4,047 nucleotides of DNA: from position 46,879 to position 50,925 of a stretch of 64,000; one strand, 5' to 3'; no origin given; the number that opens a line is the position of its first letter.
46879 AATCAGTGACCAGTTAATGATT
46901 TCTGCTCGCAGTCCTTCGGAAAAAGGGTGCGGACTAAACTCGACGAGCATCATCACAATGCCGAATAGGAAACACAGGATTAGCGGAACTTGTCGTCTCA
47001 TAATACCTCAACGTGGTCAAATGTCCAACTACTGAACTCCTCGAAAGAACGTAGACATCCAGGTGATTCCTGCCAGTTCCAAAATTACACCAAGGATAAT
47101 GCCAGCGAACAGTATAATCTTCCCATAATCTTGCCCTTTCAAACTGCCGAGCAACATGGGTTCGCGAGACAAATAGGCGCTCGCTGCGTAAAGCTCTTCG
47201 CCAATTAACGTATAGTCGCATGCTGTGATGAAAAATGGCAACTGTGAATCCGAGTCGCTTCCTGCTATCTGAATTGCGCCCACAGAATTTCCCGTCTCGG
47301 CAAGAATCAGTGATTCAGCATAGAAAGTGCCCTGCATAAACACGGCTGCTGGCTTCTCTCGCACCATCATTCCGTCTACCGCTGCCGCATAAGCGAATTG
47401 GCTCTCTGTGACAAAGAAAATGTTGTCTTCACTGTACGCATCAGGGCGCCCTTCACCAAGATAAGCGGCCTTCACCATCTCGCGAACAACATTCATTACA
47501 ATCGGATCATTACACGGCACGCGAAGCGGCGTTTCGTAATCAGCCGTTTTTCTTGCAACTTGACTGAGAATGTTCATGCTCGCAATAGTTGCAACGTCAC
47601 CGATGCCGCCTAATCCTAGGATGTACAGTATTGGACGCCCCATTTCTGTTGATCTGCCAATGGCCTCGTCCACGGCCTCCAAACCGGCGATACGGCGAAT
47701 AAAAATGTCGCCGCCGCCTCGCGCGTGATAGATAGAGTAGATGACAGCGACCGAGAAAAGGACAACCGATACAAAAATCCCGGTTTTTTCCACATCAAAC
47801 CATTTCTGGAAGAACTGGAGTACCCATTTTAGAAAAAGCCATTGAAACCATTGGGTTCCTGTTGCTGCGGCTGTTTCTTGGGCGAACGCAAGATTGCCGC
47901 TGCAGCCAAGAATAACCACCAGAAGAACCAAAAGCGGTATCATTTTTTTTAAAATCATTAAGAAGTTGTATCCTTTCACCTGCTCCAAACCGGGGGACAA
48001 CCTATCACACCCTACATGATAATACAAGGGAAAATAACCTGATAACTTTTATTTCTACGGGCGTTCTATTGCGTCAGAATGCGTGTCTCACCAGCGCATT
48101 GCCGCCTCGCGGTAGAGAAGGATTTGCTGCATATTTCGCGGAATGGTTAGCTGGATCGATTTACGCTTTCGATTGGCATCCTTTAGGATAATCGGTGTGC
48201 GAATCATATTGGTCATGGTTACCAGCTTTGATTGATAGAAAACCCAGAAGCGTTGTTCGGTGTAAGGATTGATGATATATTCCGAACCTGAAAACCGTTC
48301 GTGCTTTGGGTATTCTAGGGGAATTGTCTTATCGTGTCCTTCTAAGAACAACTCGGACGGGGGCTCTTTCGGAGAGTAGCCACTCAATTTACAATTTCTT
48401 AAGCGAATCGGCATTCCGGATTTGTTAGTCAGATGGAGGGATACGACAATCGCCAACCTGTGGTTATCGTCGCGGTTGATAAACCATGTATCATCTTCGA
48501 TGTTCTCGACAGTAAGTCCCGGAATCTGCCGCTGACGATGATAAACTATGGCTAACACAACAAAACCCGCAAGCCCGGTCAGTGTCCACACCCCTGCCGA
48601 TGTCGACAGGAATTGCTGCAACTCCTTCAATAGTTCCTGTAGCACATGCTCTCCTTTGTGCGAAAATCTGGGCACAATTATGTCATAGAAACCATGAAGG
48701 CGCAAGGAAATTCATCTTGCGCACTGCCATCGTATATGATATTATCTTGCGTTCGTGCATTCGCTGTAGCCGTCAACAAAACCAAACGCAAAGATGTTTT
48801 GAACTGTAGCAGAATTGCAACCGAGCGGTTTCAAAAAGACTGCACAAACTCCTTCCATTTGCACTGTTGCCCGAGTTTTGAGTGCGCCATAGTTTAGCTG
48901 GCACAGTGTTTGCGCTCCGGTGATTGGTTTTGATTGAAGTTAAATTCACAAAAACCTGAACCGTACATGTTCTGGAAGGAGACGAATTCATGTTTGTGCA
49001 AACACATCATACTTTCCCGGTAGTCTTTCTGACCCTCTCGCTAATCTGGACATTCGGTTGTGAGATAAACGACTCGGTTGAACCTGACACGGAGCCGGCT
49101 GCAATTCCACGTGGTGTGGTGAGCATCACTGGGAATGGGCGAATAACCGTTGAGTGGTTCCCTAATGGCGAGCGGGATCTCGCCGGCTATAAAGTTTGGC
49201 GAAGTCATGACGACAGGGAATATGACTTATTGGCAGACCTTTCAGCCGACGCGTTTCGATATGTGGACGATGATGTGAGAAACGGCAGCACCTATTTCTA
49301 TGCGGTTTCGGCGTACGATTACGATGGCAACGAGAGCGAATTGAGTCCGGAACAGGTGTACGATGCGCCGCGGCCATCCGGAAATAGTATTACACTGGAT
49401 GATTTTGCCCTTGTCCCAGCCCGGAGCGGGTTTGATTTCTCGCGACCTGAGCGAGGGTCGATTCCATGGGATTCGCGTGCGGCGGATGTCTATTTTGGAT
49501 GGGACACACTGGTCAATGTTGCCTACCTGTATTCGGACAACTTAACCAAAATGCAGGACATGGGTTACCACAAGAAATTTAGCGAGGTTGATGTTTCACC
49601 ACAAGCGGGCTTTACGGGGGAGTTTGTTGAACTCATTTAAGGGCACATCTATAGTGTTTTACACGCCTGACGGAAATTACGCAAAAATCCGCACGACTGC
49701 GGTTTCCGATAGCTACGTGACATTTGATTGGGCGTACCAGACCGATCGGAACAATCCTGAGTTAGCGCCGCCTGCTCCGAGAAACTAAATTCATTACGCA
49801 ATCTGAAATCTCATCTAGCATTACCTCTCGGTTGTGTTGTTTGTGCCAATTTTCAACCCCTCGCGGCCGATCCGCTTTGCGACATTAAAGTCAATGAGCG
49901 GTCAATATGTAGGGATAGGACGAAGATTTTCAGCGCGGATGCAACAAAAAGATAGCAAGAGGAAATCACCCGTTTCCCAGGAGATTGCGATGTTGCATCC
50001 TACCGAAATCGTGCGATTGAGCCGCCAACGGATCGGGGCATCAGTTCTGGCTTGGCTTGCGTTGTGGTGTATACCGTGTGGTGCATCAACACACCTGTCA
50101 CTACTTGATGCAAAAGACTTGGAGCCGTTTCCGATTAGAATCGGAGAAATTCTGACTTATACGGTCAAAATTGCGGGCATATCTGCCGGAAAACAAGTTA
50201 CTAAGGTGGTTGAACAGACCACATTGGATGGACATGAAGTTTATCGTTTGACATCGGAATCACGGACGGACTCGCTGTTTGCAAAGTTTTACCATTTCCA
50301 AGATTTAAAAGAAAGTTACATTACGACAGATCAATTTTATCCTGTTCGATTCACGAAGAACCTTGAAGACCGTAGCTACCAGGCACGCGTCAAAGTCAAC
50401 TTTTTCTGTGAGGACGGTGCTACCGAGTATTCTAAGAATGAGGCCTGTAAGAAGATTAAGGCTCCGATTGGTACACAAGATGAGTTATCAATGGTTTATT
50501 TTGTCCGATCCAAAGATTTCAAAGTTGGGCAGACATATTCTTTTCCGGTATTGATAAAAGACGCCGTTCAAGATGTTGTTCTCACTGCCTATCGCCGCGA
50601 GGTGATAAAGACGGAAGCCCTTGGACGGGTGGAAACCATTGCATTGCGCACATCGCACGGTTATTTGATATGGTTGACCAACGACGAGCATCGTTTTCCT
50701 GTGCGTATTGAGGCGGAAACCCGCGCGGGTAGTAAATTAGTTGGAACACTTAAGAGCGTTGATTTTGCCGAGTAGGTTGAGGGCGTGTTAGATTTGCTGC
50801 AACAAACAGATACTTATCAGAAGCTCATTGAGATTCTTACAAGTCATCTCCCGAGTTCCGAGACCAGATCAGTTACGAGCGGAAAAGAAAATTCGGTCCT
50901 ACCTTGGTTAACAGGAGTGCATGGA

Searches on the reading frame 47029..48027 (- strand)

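Call 84: search_protein_families(library=pfam, proteins=[window:47029-48027:-], max_evalue=0.00001)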
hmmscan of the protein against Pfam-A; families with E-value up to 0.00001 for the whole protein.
window:47029-48027:- (332 aa): 1 family
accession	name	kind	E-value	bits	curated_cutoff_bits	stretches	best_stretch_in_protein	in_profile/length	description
PF20539.3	DUF6754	-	3.9e-122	406.8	27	1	74-328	3-257/257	Domain of unknown function (DUF6754)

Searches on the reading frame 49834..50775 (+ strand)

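Call 84: search_protein_families(library=pfam, proteins=[window:49834-50775:+], max_evalue=0.00001)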
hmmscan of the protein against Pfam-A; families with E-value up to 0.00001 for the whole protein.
window:49834-50775:+ (313 aa): 1 family
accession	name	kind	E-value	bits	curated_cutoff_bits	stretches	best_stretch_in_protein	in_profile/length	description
PF11306.15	DUF3108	-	2.4e-28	99.8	26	1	108-303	1-205/209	Protein of unknown function (DUF3108)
